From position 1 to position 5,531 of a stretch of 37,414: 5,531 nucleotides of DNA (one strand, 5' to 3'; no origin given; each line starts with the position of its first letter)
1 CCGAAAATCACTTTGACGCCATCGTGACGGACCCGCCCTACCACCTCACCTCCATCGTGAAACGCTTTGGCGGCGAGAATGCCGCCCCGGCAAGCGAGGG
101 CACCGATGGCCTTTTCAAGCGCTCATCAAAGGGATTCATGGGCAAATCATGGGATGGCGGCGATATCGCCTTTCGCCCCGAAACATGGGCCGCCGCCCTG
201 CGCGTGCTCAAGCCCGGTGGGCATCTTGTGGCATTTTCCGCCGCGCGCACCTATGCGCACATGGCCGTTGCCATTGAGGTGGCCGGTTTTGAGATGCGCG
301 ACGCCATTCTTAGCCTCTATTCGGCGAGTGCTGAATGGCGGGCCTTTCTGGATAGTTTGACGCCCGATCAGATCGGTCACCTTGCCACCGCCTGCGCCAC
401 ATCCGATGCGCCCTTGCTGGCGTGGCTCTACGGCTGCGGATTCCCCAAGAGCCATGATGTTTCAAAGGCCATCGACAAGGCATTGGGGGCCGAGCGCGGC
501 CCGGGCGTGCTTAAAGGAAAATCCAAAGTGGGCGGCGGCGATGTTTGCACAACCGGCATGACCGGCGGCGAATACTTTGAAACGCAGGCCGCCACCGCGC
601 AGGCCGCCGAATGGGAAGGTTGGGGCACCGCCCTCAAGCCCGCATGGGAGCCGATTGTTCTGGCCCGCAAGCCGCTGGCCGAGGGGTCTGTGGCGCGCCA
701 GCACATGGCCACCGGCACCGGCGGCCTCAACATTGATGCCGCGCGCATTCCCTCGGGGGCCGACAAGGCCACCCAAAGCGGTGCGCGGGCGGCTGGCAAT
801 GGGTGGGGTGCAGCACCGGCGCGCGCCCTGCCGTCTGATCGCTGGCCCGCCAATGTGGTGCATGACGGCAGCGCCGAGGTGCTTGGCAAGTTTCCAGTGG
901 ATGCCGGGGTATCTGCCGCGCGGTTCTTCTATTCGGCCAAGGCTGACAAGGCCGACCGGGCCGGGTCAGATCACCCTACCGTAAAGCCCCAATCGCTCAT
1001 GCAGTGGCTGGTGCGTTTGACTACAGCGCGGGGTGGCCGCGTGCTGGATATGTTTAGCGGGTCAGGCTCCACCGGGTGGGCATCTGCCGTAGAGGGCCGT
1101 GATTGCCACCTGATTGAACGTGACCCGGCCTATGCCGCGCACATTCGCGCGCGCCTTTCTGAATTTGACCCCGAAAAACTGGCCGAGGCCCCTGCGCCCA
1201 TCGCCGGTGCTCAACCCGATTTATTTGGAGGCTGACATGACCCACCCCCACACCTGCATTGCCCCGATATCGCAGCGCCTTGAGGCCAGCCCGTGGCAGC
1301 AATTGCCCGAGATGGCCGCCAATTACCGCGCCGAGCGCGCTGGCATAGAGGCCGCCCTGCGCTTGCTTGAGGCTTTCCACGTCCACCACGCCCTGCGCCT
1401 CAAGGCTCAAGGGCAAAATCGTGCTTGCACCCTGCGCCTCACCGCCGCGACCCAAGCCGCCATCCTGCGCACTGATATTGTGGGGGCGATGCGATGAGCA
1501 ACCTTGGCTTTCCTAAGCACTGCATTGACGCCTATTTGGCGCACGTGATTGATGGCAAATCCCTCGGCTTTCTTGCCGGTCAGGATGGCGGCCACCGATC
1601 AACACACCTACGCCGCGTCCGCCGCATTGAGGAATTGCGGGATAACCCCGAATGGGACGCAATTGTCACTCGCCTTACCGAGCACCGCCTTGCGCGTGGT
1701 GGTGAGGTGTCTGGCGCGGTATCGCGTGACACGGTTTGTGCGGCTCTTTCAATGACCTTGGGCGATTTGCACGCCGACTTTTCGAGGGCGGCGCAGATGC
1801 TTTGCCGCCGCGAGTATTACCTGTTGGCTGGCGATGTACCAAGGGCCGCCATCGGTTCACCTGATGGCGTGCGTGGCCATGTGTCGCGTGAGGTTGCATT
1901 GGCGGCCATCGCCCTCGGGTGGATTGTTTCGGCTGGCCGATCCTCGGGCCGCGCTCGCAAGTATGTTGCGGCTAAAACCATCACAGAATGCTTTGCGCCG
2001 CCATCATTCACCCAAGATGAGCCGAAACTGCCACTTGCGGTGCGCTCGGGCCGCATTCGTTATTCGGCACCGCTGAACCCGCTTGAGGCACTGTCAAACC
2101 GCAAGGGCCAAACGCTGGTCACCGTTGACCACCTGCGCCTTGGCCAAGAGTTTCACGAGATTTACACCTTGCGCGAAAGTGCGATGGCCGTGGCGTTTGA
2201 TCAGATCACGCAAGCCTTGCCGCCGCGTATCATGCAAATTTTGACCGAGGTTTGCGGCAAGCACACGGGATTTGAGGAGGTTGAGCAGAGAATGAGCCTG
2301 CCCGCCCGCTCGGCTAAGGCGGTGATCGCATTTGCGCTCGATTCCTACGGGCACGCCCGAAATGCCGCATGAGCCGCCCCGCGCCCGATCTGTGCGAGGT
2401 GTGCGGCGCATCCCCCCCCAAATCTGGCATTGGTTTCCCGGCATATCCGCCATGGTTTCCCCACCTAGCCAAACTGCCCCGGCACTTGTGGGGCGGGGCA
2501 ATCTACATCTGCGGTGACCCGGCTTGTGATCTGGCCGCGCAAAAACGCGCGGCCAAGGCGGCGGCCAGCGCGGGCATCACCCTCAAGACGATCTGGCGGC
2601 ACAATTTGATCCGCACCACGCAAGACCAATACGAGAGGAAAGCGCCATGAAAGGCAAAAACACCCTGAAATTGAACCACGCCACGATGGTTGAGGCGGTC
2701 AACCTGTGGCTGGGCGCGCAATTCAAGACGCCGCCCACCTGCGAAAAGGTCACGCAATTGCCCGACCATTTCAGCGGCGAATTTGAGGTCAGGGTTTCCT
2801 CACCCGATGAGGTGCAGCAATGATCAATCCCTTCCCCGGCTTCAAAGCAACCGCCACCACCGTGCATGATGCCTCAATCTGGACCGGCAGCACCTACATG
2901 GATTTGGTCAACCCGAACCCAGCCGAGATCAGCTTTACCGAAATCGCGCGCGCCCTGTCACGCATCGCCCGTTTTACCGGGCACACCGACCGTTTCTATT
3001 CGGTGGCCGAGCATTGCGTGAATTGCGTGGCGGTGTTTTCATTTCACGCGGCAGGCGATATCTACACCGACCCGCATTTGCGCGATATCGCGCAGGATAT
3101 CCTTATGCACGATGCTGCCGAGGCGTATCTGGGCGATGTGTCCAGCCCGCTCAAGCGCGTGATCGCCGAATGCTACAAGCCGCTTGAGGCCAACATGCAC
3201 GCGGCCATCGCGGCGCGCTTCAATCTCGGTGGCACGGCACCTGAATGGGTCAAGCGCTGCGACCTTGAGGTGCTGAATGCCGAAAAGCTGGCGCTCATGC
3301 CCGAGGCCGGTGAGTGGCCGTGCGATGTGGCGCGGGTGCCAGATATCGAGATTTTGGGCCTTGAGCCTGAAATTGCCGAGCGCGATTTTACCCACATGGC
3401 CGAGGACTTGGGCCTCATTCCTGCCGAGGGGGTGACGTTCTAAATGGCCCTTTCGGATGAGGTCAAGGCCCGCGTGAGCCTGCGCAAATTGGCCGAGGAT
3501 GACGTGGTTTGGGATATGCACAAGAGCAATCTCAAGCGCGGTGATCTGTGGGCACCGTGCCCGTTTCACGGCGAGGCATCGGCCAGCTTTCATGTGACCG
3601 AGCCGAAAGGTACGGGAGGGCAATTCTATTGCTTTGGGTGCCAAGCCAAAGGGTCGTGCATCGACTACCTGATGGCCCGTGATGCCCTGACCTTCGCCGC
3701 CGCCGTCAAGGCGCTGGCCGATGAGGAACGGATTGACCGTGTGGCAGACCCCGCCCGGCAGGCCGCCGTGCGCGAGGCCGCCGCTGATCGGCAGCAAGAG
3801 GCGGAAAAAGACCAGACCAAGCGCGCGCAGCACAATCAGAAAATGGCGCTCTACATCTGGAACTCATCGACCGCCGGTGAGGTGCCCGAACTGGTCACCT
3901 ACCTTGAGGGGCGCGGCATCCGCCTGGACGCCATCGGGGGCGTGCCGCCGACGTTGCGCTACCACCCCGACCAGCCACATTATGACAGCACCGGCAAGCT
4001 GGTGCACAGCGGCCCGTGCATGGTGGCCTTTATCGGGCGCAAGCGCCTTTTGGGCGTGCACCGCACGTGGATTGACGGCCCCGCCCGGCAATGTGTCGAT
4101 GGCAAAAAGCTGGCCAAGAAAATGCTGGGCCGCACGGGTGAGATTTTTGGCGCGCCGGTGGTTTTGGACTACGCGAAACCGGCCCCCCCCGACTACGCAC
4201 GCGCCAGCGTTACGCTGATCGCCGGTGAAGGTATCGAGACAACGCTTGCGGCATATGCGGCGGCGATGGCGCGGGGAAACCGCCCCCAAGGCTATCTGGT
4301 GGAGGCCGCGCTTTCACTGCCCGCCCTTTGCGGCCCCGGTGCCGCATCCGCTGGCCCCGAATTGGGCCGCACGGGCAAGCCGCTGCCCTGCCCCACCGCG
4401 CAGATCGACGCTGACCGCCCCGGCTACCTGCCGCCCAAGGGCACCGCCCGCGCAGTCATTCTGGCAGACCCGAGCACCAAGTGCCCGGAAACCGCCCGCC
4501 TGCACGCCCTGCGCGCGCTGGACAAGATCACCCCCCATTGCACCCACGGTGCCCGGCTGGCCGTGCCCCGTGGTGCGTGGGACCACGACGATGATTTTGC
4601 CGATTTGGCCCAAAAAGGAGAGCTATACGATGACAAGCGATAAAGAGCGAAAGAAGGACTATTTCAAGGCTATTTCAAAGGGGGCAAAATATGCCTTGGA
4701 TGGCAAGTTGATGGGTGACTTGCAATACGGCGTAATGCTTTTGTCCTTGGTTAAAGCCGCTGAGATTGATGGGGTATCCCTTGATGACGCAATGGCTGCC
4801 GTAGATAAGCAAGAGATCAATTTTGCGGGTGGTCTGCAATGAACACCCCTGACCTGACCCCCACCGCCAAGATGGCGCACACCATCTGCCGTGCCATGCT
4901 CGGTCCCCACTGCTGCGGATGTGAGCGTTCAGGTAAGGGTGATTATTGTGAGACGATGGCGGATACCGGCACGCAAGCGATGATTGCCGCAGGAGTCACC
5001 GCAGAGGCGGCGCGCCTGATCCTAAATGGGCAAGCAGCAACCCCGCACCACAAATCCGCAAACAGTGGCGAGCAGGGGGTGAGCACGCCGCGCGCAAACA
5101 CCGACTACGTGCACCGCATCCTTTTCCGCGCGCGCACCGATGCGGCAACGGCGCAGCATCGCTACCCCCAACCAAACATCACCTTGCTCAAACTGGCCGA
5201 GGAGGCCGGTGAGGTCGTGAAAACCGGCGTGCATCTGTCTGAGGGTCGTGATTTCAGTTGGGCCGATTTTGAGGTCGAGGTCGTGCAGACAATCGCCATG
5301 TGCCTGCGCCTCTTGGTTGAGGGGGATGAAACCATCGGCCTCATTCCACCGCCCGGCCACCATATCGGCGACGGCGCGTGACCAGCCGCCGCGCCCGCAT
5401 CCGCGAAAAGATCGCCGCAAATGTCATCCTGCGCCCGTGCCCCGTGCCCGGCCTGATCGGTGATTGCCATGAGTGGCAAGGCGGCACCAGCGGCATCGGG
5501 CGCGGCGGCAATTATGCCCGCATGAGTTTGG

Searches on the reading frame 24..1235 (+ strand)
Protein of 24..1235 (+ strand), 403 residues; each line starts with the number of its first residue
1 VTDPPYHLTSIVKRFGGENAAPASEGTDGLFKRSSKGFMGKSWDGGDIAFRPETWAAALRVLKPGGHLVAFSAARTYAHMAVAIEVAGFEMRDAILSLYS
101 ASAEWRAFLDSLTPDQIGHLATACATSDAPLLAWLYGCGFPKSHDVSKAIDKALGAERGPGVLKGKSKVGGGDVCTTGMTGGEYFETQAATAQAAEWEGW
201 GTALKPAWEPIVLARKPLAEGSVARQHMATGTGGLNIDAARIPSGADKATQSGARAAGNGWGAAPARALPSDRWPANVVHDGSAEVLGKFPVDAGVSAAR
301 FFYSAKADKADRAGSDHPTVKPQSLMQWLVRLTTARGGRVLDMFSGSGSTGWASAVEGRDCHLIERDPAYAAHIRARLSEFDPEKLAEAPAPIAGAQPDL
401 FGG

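Call 36: search_protein_families(library=phrogs, proteins=[window:24-1235:+], max_evalue=0.001)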
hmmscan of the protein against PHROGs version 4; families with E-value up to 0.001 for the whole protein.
window:24-1235:+ (403 aa): 9 families
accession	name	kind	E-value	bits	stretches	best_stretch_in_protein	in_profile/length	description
phrog_67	-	other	4.2e-43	149.4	1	2-389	148-354/743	DNA methyltransferase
phrog_3008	-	other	7.1e-24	85.4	1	313-380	146-213/244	DNA methyltransferase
phrog_498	-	other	1.7e-20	74.1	1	309-385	349-427/633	DNA methyltransferase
phrog_23085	-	unknown function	8.8e-12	45.9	1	308-388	35-115/138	-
phrog_23148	-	unknown function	1.4e-11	45.7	1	297-391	64-159/165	-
phrog_6025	-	other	8.1e-11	42.9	1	38-100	47-111/192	DNA methyltransferase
phrog_18293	-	other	1.6e-09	38.7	1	317-379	46-108/119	methyltransferase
phrog_8769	-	other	1.7e-08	35.2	1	326-379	1-54/71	methyltransferase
phrog_6952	-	other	0.00035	21.5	1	315-361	112-158/181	DNA methyltransferase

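Call 38: search_protein_families(library=pfam, proteins=[window:24-1235:+], max_evalue=0.001)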
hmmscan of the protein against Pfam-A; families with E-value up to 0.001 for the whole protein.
window:24-1235:+ (403 aa): 1 family
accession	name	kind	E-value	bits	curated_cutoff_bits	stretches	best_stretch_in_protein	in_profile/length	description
PF01555.25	N6_N4_Mtase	-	5e-17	63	26.7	1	265-373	135-218/221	DNA methylase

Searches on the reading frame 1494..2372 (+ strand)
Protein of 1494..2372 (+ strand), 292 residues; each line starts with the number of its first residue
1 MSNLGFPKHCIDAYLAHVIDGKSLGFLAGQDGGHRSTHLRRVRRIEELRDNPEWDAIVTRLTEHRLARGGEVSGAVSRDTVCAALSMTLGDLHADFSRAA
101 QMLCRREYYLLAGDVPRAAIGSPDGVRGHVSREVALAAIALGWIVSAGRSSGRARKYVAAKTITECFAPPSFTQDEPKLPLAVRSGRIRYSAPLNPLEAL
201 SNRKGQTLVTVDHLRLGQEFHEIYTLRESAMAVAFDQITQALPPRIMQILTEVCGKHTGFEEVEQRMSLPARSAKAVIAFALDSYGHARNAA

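Call 36: search_protein_families(library=phrogs, proteins=[window:1494-2372:+], max_evalue=0.001)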
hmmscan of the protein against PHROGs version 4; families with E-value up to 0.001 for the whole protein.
window:1494-2372:+ (292 aa): 1 family
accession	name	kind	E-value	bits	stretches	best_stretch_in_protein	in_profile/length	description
phrog_31864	-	unknown function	3.3e-27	96.4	1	9-287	9-299/316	-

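Call 38: search_protein_families(library=pfam, proteins=[window:1494-2372:+], max_evalue=0.001)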
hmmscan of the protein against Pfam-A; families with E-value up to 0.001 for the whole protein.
window:1494-2372:+ (292 aa): 1 family
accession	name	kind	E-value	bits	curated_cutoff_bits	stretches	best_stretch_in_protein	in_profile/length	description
PF20057.4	DUF6456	-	9.8e-11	42.3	26.3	1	236-283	81-128/136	Domain of unknown function (DUF6456)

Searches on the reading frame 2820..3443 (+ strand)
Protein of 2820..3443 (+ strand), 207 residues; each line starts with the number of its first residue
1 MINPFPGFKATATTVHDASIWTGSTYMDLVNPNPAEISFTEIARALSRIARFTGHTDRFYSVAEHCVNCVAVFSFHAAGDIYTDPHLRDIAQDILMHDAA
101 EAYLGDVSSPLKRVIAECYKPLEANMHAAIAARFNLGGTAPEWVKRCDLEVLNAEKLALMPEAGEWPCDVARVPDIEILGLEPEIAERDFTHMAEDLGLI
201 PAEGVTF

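Call 36: search_protein_families(library=phrogs, proteins=[window:2820-3443:+], max_evalue=0.001)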
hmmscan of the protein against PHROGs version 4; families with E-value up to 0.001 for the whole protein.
window:2820-3443:+ (207 aa): 7 families
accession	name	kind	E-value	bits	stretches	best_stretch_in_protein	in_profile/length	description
phrog_318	-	other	6.9e-47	161.5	1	20-197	101-267/296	deoxyribonucleoside 5' monophosphate phosphatase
phrog_8467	-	other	4.3e-33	115.6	1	21-192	27-186/195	deoxyribonucleoside 5' monophosphate phosphatase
phrog_20276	-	unknown function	3e-19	70.3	1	26-131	13-102/103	-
phrog_6402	-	other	8.9e-13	49.4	1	96-188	1-92/111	deoxyribonucleoside 5' monophosphate phosphatase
phrog_21461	-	other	2.4e-10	40.8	1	28-66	13-51/52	phosphohydrolase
phrog_6047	-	unknown function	4.6e-07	31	1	59-149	29-116/186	-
phrog_7076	-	DNA, RNA and nucleotide metabolism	2e-06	28.6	1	47-124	13-97/188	dATP triphosphohydrolase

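Call 38: search_protein_families(library=pfam, proteins=[window:2820-3443:+], max_evalue=0.001)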
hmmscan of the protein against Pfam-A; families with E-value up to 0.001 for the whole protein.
window:2820-3443:+ (207 aa): 2 families
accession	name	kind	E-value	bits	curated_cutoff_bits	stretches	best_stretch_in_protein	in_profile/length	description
PF12917.13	YfbR-like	-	0.00078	19.6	25.9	0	39-127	2-97/182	5'-deoxynucleotidase YfbR-like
PF13023.12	HD_3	-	0.00092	19.6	22.5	0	56-116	17-75/165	HD domain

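Call 84: search_protein_families(library=padloc, proteins=[window:2820-3443:+], max_evalue=0.01)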
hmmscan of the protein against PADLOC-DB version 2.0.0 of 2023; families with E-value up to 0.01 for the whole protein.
window:2820-3443:+ (207 aa): 0 families

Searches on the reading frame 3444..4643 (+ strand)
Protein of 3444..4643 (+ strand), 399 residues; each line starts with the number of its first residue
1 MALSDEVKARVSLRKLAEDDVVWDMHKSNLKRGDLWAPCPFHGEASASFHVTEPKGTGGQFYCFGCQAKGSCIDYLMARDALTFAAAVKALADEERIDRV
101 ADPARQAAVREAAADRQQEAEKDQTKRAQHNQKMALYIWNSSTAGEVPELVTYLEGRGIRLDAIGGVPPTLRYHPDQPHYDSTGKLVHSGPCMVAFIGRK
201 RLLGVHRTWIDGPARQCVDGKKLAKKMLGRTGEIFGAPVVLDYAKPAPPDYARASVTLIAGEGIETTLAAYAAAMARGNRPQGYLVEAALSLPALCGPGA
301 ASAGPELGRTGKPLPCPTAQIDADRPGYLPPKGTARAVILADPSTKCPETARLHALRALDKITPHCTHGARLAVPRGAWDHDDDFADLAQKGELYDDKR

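Call 36: search_protein_families(library=phrogs, proteins=[window:3444-4643:+], max_evalue=0.001)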
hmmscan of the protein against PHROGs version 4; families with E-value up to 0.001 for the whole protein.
window:3444-4643:+ (399 aa): 7 families
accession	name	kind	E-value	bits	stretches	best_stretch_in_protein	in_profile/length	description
phrog_510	-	DNA, RNA and nucleotide metabolism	1.2e-43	150.8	1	29-393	38-349/667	DNA primase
phrog_6444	-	DNA, RNA and nucleotide metabolism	9.8e-19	68.5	1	29-160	28-149/577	DNA primase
phrog_11992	-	unknown function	3.7e-14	54.3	1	4-133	4-121/177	-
phrog_47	-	DNA, RNA and nucleotide metabolism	8e-12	45.5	1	31-165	47-165/947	DNA primase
phrog_18097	-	DNA, RNA and nucleotide metabolism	4.3e-10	40.5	1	37-99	35-93/199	DNA primase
phrog_360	-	DNA, RNA and nucleotide metabolism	1.7e-09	38.9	1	37-128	32-123/133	DNA primase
phrog_26824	-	unknown function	0.00085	18.5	0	38-88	29-80/868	-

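Call 38: search_protein_families(library=pfam, proteins=[window:3444-4643:+], max_evalue=0.001)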
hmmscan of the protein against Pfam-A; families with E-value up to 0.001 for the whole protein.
window:3444-4643:+ (399 aa): 2 families
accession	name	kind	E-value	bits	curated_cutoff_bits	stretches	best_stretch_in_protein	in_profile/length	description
PF01807.25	Zn_ribbon_DnaG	-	1.3e-16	60.7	24.9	1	29-98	26-92/98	CHC2 zinc finger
PF23639.1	DUF7146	-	1.1e-14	55.1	27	1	131-231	3-98/105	Domain of unknown function (DUF7146)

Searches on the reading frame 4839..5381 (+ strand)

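Call 36: search_protein_families(library=phrogs, proteins=[window:4839-5381:+], max_evalue=0.001)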
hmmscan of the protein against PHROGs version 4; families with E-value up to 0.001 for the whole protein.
window:4839-5381:+ (180 aa): 1 family
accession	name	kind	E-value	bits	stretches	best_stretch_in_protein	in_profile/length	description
phrog_30401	-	unknown function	3.1e-05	24.6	1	91-166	133-202/235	-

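Call 38: search_protein_families(library=pfam, proteins=[window:4839-5381:+], max_evalue=0.001)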
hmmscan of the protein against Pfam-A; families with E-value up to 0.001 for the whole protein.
window:4839-5381:+ (180 aa): 0 families
